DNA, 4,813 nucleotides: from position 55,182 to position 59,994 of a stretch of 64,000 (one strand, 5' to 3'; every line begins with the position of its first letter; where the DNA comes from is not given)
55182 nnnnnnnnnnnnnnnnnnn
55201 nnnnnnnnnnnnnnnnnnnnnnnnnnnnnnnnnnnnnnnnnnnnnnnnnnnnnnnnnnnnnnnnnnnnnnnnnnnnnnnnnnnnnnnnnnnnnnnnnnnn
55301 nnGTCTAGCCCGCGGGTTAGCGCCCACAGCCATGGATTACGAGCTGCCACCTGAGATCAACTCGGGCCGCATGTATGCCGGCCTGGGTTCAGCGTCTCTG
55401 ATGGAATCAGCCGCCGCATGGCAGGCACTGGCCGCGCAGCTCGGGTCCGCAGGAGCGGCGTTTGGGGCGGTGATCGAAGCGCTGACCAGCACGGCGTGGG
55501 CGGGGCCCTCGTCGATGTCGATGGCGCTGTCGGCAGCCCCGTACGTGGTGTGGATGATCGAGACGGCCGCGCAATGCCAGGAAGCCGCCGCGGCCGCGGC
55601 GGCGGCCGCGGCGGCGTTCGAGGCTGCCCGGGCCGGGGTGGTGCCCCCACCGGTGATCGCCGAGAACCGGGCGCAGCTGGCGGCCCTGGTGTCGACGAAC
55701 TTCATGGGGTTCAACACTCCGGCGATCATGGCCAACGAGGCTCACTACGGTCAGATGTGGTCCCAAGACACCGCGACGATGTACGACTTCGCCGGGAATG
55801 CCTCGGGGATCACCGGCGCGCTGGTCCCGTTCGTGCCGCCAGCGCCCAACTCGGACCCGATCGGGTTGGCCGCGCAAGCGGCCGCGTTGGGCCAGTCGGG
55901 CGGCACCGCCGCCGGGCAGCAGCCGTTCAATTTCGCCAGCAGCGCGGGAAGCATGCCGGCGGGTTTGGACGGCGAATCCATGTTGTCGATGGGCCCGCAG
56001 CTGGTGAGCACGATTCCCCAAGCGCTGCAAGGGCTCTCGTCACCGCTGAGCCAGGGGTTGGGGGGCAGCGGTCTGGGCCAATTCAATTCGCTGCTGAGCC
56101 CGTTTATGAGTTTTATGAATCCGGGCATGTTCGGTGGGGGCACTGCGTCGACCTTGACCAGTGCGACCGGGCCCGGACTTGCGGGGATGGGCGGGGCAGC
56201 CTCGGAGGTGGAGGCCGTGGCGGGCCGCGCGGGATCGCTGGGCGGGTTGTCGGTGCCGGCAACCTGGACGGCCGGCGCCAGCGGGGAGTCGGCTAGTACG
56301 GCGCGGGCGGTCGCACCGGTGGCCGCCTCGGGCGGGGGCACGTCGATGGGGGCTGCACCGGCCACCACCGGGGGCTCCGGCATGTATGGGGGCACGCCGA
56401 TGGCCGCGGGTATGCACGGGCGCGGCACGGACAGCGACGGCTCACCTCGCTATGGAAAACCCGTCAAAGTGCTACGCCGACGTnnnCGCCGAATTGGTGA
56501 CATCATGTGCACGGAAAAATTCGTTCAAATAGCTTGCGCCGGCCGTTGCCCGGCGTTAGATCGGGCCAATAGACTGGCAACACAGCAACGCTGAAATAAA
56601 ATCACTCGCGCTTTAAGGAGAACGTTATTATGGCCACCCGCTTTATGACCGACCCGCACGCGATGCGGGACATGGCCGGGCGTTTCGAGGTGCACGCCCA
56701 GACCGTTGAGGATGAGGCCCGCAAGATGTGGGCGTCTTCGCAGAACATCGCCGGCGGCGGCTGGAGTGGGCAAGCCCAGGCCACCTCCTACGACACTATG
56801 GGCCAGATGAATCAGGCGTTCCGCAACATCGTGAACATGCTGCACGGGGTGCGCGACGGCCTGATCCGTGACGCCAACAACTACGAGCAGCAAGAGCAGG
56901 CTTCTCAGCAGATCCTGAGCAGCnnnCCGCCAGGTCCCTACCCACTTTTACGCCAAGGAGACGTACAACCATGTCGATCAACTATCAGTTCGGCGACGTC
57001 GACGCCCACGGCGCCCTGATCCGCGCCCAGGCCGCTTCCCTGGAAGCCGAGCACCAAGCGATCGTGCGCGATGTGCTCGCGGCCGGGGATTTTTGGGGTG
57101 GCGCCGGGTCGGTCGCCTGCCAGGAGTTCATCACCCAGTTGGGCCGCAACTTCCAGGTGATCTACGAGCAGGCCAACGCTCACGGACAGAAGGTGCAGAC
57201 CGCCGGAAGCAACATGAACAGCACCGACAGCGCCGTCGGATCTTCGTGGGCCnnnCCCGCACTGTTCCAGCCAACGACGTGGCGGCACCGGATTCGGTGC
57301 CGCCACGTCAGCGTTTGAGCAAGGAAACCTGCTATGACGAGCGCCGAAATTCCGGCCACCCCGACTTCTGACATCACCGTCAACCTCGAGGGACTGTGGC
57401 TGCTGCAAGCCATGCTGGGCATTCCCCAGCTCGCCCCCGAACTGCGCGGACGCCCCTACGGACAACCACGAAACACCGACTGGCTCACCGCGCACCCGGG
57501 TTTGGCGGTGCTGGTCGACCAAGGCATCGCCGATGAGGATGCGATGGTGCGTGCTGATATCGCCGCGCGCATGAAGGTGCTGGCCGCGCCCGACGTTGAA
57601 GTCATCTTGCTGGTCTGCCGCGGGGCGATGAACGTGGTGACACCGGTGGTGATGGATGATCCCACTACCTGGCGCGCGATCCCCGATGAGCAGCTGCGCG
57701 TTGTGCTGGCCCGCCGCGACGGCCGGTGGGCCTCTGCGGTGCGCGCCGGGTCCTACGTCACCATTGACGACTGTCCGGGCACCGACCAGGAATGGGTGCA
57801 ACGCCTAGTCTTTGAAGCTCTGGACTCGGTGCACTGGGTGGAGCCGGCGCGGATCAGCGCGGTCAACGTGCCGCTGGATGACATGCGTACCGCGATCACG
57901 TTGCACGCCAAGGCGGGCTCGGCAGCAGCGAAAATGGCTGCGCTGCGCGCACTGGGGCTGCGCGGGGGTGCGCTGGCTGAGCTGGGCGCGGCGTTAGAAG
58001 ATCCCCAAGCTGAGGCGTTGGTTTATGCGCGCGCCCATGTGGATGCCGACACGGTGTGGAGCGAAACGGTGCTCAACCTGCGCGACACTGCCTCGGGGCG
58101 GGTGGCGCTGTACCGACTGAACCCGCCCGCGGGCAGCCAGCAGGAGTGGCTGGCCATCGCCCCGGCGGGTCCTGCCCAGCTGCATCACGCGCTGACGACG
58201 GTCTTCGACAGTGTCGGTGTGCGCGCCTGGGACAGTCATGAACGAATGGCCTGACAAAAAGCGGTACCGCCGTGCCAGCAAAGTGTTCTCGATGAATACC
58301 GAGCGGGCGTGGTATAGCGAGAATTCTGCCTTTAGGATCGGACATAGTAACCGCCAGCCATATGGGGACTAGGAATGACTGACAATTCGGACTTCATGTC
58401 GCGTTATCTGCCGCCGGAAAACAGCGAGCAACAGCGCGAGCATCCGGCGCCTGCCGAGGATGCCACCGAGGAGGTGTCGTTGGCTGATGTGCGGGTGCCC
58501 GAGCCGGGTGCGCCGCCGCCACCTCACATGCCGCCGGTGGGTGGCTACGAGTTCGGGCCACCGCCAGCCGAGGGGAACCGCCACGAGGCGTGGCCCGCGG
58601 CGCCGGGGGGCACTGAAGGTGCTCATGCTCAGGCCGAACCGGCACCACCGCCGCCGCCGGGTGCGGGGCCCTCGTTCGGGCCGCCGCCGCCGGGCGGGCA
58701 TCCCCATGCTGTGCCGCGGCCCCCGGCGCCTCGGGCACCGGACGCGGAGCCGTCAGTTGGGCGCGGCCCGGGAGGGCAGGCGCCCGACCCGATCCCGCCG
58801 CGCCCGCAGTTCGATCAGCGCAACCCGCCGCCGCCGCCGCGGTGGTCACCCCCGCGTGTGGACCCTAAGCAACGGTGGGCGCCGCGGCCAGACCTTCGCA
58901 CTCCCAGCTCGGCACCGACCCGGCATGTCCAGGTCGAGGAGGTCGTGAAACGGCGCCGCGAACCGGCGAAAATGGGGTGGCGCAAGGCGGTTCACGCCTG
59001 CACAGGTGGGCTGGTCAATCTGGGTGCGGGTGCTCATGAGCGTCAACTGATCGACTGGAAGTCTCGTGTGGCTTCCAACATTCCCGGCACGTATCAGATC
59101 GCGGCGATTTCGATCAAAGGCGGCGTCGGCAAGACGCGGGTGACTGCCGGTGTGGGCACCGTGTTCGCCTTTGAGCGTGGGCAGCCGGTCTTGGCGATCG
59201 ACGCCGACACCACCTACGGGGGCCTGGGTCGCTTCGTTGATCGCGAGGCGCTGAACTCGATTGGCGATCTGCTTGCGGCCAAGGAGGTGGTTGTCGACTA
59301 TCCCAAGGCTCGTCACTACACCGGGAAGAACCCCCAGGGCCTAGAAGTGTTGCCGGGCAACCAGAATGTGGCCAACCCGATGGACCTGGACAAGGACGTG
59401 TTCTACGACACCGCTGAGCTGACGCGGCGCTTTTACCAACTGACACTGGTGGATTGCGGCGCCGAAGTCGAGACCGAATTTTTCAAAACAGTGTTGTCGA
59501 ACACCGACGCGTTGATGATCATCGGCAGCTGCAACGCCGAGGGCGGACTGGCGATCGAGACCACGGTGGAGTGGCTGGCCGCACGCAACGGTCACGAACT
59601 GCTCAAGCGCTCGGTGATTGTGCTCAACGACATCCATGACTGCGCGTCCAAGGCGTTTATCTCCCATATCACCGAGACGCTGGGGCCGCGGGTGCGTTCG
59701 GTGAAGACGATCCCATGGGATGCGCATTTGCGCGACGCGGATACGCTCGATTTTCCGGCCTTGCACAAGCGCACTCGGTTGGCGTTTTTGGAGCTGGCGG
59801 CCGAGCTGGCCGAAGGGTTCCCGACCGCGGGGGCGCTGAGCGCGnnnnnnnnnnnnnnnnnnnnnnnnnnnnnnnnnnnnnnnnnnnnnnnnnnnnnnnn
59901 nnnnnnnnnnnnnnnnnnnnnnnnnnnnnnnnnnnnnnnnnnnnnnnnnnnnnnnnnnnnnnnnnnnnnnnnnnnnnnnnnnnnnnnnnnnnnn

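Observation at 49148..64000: ESX locus with mixed features: EsxM/EsxN (ESX-5-type) substrates, but a single fused EccC and an EspI-like ATPase between espG and eccD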

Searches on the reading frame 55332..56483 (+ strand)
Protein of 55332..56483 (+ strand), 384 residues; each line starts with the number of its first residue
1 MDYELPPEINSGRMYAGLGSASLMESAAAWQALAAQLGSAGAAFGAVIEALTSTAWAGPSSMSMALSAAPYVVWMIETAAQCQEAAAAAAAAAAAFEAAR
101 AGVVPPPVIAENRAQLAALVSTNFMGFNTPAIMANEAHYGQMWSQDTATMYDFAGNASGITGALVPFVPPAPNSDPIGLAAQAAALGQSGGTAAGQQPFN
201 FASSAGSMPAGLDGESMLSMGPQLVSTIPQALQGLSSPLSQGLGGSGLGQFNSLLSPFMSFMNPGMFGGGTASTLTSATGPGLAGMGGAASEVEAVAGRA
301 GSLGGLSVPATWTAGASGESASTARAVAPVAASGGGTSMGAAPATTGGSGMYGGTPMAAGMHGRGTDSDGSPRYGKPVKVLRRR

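Call 9: search_protein_families(library=ncbifam, proteins=[window:55332-56483:+])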
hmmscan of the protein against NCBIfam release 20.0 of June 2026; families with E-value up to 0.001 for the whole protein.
window:55332-56483:+ (384 aa): 0 families

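Call 10: search_protein_families(library=pfam, proteins=[window:55332-56483:+])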
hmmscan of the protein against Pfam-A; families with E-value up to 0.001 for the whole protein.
window:55332-56483:+ (384 aa): 2 families
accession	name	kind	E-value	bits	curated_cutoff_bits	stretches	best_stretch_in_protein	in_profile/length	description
PF00823.25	PPE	-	4.5e-55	186.6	26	1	5-158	5-158/165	PPE family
PF12484.13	PPE-SVP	-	1.2e-07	33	23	1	295-383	2-79/80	PPE-SVP subfamily C-terminal region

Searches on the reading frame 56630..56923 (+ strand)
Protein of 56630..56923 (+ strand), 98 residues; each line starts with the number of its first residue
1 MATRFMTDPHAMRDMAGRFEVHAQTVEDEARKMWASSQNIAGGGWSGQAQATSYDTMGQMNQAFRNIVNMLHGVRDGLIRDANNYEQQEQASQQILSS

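Call 9: search_protein_families(library=ncbifam, proteins=[window:56630-56923:+])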
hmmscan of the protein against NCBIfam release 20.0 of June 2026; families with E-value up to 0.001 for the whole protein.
window:56630-56923:+ (98 aa): 1 family
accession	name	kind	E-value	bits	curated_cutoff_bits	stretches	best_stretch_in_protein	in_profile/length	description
TIGR03930.1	WXG100_ESAT6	subfamily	7.5e-20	70.9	44.85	1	5-93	2-89/90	WXG100 family type VII secretion target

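Call 10: search_protein_families(library=pfam, proteins=[window:56630-56923:+])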
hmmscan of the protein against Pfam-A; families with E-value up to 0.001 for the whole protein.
window:56630-56923:+ (98 aa): 1 family
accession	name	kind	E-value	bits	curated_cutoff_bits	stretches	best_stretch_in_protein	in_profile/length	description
PF06013.18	WXG100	-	7e-20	71.5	27.3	1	5-90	2-86/86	Proteins of 100 residues with WXG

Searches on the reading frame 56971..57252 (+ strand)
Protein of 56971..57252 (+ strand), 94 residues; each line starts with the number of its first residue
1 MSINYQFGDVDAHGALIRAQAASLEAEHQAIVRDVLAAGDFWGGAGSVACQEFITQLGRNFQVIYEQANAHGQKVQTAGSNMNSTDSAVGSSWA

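Call 9: search_protein_families(library=ncbifam, proteins=[window:56971-57252:+])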
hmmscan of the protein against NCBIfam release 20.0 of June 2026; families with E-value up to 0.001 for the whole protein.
window:56971-57252:+ (94 aa): 1 family
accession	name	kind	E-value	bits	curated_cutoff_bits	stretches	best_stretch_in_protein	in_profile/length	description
TIGR03930.1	WXG100_ESAT6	subfamily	3.5e-06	27.1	44.85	1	3-88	2-87/90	WXG100 family type VII secretion target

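Call 10: search_protein_families(library=pfam, proteins=[window:56971-57252:+])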
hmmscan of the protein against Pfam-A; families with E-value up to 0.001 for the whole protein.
window:56971-57252:+ (94 aa): 1 family
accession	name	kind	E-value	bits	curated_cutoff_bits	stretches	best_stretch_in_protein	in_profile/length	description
PF06013.18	WXG100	-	1.1e-15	58.1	27.3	1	2-87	1-86/86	Proteins of 100 residues with WXG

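Call 26: find_related_loci(query=window:56971-57252:+, collection=genome_contigs, flank=10000)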
Query window:56971-57252:+ (94 aa) in genome_contigs; peptide patterns used: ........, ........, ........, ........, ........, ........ (x = any residue, [..] = any of these).
600 stretches matched a pattern (row limit reached: there are more); 531 encode a relative of the query (tblastn E <= 1e-3); the best 80 are kept; 80 distinct loci.
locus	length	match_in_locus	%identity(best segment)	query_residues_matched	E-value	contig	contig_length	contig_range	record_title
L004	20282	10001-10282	97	1-94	4e-59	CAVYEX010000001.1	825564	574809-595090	MAG: uncultured Actinomycetota bacterium isolate MFD09603.bin.1.4 genome assembly, contig: contig_10197, whole genome sh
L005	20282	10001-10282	97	1-94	4e-59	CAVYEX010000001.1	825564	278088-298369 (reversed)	MAG: uncultured Actinomycetota bacterium isolate MFD09603.bin.1.4 genome assembly, contig: contig_10197, whole genome sh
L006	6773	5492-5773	96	1-94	1e-58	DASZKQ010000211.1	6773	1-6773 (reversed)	MAG TPA_asm: Mycobacterium sp. isolate SMAG_U5842 k141_3889647, whole genome shotgun sequence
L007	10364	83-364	96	1-94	9e-59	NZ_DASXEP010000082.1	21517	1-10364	MAG: Mycobacterium sp. isolate SMAG_U5115 k141_2117385, whole genome shotgun sequence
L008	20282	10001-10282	97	1-94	6e-59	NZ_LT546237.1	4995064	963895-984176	Mycobacterium interjectum strain ATCC 51457T, whole genome shotgun sequence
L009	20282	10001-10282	97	1-94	6e-59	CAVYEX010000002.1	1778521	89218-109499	MAG: uncultured Actinomycetota bacterium isolate MFD09603.bin.1.4 genome assembly, contig: contig_11265, whole genome sh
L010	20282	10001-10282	95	1-94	2e-58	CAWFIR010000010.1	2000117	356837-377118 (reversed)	MAG: uncultured Actinomycetota bacterium isolate MFD01872.bin.2.284 genome assembly, contig: contig_30567, whole genome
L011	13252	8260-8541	98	1-94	2e-58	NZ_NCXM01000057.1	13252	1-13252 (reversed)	Mycolicibacterium vulneris strain DSM 45247 NODE_57_length_13252_cov_39.3733, whole genome shotgun sequence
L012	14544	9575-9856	98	1-94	2e-58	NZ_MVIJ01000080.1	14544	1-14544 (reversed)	Mycobacterium scrofulaceum strain DSM 43992 NODE_80_length_14544_cov_12.9225, whole genome shotgun sequence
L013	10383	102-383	97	1-94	3e-58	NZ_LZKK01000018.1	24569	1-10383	Mycobacterium sp. E796 contig_114, whole genome shotgun sequence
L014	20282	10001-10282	98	1-94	6e-58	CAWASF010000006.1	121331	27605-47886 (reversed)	MAG: uncultured Actinomycetota bacterium isolate MFD02579.bin.1.106 genome assembly, contig: contig_17258, whole genome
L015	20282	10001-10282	97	1-94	4e-58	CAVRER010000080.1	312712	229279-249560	MAG: uncultured Actinomycetota bacterium isolate MFD10071.bin.1.140 genome assembly, contig: contig_98813, whole genome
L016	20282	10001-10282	98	1-94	5e-58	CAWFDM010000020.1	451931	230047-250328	MAG: uncultured Actinomycetota bacterium isolate MFD05502.bin.1.195 genome assembly, contig: contig_37089, whole genome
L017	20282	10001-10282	99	1-94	3e-58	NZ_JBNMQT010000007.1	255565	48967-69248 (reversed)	Mycobacterium heidelbergense strain EL_135 contig00007, whole genome shotgun sequence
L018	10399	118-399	98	1-94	6e-58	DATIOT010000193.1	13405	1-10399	MAG TPA_asm: Mycobacterium sp. isolate SMAG_U15831 k141_1963612, whole genome shotgun sequence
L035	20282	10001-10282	97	1-94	1e-57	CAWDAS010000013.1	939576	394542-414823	MAG: uncultured Actinomycetota bacterium isolate MFD01721.bin.1.87 genome assembly, contig: contig_7868, whole genome sh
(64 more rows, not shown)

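Call 56: search_protein_families(library=pfam, proteins=[L035:3438-4721:-, L035:3579-4427:+, L035:4505-4978:+, L035:5639-6319:+, L035:6177-6866:+, L035:7037-7333:+, L035:7573-8082:+, L035:8043-8549:+, L035:9030-9326:+, L035:11540-13117:+], max_evalue=0.0001)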
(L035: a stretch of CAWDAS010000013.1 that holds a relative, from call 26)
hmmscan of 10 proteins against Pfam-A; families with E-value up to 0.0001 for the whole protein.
L035:3438-4721:- (428 aa): 1 family
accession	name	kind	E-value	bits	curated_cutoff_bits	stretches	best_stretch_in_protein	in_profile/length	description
PF00067.27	p450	-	4.9e-22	78.8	22.8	1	234-425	228-458/462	Cytochrome P450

L035:3579-4427:+ (283 aa): 0 families

L035:4505-4978:+ (158 aa): 0 families

L035:5639-6319:+ (227 aa): 1 family
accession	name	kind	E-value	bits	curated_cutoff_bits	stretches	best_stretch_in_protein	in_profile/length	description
PF00823.25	PPE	-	4.2e-71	238.7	26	1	3-166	1-165/165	PPE family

L035:6177-6866:+ (230 aa): 1 family
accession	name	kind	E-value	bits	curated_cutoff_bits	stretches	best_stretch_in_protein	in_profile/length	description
PF12484.13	PPE-SVP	-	4.3e-16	60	23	1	142-226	1-80/80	PPE-SVP subfamily C-terminal region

L035:7037-7333:+ (99 aa): 1 family
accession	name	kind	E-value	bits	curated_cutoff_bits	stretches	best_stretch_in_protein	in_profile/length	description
PF00934.25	PE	-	6.7e-33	113.3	22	1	4-94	1-91/91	PE family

L035:7573-8082:+ (170 aa): 1 family
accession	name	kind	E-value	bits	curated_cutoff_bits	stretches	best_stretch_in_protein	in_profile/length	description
PF00823.25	PPE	-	9.1e-29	101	26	1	16-92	88-165/165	PPE family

L035:8043-8549:+ (169 aa): 0 families

L035:9030-9326:+ (99 aa): 1 family
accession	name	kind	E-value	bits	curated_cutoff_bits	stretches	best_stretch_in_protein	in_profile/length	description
PF00934.25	PE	-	2.6e-34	117.8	22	1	4-94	1-91/91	PE family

L035:11540-13117:+ (526 aa): 1 family
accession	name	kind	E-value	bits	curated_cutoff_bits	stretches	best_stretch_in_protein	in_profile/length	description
PF08817.16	YukD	-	5.4e-14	53.1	27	1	25-106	3-76/76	WXG100 protein secretion system (Wss), protein YukD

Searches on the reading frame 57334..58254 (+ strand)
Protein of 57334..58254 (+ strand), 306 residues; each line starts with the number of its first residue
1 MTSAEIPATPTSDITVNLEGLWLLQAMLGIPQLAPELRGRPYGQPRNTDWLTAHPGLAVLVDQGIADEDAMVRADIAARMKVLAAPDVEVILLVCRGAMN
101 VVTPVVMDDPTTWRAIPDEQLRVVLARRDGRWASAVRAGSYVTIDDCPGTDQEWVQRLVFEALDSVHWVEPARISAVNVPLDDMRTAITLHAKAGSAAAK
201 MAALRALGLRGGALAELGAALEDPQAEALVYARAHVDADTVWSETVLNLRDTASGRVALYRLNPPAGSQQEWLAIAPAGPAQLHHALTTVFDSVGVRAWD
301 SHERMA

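Call 9: search_protein_families(library=ncbifam, proteins=[window:57334-58251:+])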
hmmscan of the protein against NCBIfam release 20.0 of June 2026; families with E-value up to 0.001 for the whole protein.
window:57334-58251:+ (306 aa): 0 families

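Call 10: search_protein_families(library=pfam, proteins=[window:57334-58251:+])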
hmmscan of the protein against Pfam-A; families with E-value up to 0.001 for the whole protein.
window:57334-58251:+ (306 aa): 1 family
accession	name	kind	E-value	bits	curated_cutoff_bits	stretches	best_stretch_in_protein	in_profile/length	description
PF14011.11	ESX-1_EspG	-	2e-25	90.3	27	1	19-288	3-244/245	EspG family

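Call 15: search_solved_structures(query=window:57334-58251:+, max_evalue=0.001)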
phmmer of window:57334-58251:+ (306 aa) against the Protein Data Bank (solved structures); distinct sequences matched with E-value up to 0.001: 4.
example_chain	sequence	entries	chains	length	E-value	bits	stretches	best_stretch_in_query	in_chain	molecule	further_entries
4w4l_C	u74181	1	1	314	2.2e-72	247.1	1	11-305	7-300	EspG5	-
4kxr_C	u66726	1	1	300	3.1e-72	246.6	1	11-304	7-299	EspG5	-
5xfs_C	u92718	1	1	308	3.4e-72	246.4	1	11-304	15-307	ESX-5 secretion-associated protein EspG5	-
6vj5_C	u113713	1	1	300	5.9e-72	245.7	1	11-304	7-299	ESX-5 secretion-associated protein EspG5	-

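Call 43: find_encoding_contigs(protein=window:57334-58254:+, flank=10000, max_places=6)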
Protein window:57334-58254:+ (306 aa): 18 contigs read that carry it; 5 places shown.
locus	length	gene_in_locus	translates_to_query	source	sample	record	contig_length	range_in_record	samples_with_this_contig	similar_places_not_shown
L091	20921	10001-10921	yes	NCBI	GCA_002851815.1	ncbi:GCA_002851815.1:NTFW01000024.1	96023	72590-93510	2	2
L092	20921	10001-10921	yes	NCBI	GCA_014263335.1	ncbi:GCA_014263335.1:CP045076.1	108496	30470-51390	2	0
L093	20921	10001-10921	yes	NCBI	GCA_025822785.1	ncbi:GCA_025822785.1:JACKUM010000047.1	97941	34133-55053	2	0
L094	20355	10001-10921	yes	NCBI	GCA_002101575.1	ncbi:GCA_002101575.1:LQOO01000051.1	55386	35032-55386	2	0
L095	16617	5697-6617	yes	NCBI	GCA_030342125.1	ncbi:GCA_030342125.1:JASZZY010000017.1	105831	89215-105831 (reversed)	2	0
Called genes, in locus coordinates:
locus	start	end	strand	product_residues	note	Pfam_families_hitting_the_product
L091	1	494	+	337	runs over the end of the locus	-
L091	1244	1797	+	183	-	PF00877:NLPC_P60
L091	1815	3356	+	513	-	PF05108:T7SS_ESX1_EccB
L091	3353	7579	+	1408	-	PF13238:AAA_18 (faint), PF01580:FtsK_SpoIIIE, PF25199:nSTAND_NTPase5 (faint), PF05729:NACHT (faint), PF13191:AAA_16 (faint), PF13401:AAA_22 (faint), PF13555:AAA_29 (faint), PF01580:FtsK_SpoIIIE, +1 more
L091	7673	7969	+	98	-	PF00934:PE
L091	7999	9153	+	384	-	PF00823:PPE, PF12484:PPE-SVP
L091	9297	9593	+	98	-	PF06013:WXG100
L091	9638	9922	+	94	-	PF06013:WXG100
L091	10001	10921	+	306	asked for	PF14011:ESX-1_EspG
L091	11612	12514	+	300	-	PF01656:CbiA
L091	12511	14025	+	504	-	PF08817:YukD, PF19053:EccD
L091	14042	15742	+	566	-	PF00082:Peptidase_S8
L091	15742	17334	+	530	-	PF11203:EccE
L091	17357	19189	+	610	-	PF21545:T7SS_EccA1_N, PF00004:AAA, PF07728:AAA_5 (weak), PF17866:AAA_lid_6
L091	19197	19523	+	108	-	-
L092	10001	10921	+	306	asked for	PF14011:ESX-1_EspG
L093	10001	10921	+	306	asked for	PF14011:ESX-1_EspG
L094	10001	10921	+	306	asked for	PF14011:ESX-1_EspG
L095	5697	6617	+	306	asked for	PF14011:ESX-1_EspG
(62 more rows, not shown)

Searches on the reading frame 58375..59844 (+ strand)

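Call 9: search_protein_families(library=ncbifam, proteins=[window:58375-59844:+])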
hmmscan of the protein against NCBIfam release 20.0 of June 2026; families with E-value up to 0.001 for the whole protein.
window:58375-59844:+ (490 aa): 5 families
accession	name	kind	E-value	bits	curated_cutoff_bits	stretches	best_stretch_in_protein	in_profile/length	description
TIGR01969.1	minD_arch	subfamily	1.1e-11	44.4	201.75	1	242-479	3-231/251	cell division ATPase MinD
TIGR01968.1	minD_bact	equivalog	6e-07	29.1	212.9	1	244-383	6-141/261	septum site-determining protein MinD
TIGR03371.1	cellulose_yhjQ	equivalog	2.4e-06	27.2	157.85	1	242-399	4-159/246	cellulose biosynthesis protein BcsQ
NF041546.1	ParA_partition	equivalog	7.7e-05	22.3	180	0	242-279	2-38/203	ParA family partition ATPase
NF047398.1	AAA_KGGVGR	domain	8.4e-05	23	90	1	242-306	5-71/190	KGGVGR-motif variant AAA ATPase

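Call 10: search_protein_families(library=pfam, proteins=[window:58375-59844:+])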
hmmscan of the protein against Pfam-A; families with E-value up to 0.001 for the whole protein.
window:58375-59844:+ (490 aa): 2 families
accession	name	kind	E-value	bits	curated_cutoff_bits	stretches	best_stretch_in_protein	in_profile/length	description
PF01656.29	CbiA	-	1.9e-09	37.9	25.4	1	242-455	1-118/125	CobQ/CobB/MinD/ParA nucleotide binding domain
PF13614.12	AAA_31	-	0.00013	22.4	27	1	242-281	4-42/177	AAA domain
